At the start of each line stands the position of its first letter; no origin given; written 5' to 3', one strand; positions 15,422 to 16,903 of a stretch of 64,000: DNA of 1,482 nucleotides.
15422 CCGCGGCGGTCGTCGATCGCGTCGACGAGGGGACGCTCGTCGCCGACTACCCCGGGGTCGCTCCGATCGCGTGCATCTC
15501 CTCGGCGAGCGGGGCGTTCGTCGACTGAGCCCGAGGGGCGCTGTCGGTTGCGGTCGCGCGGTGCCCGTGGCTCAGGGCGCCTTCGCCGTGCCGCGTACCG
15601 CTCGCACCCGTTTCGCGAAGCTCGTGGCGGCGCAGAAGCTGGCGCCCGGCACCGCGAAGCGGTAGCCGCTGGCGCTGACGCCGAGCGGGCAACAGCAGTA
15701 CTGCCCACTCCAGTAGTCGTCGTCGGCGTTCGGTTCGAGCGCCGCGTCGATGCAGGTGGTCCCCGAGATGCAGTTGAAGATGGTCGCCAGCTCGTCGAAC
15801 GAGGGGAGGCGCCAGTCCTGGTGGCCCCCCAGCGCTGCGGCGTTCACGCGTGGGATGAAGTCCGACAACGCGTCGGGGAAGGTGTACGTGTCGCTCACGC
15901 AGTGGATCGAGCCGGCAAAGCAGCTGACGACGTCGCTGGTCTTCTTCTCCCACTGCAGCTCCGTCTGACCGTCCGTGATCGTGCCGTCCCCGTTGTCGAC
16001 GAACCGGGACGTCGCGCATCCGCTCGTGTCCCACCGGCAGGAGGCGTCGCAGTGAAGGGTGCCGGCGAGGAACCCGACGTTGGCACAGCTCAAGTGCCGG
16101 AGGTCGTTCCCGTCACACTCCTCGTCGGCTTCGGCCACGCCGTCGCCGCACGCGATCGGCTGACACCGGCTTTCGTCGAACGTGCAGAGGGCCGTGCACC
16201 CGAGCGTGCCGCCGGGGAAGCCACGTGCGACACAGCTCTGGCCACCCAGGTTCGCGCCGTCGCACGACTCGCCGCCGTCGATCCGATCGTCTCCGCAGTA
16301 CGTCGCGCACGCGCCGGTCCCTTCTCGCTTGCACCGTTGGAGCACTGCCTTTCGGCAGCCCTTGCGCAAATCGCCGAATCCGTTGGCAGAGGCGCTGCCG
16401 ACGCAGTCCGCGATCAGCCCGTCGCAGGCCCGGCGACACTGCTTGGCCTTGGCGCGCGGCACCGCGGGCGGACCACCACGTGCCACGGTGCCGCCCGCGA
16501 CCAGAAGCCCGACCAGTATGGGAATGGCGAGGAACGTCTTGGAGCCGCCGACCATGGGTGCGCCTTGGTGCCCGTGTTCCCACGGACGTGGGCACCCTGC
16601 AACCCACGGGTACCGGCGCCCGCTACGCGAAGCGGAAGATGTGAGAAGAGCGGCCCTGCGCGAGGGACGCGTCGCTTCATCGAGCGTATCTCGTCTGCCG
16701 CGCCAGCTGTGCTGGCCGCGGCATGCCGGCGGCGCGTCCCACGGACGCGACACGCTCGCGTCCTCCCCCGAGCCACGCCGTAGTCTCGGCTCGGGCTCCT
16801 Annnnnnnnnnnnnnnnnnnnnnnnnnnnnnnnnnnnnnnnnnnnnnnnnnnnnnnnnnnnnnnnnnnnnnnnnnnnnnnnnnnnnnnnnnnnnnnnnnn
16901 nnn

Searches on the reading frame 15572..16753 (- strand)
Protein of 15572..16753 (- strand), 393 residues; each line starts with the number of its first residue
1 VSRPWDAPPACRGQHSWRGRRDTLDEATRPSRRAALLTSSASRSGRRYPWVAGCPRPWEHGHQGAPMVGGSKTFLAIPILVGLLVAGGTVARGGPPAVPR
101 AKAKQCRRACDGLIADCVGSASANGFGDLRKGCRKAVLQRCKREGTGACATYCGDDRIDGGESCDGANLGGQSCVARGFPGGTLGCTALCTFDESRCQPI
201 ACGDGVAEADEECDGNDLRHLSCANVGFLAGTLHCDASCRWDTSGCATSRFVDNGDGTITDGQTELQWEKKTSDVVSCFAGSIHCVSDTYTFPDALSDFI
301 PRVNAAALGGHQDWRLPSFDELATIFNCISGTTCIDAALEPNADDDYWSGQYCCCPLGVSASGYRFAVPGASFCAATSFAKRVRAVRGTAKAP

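Call 22: search_protein_families(library=pfam, proteins=[window:15572-16753:-], max_evalue=0.001)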
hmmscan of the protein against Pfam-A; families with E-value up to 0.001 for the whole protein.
window:15572-16753:- (393 aa): 1 family
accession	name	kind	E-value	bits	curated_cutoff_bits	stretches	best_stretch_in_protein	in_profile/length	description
PF07603.17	Lcl_C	-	2e-14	54.3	34.9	1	257-387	1-117/117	Lcl C-terminal domain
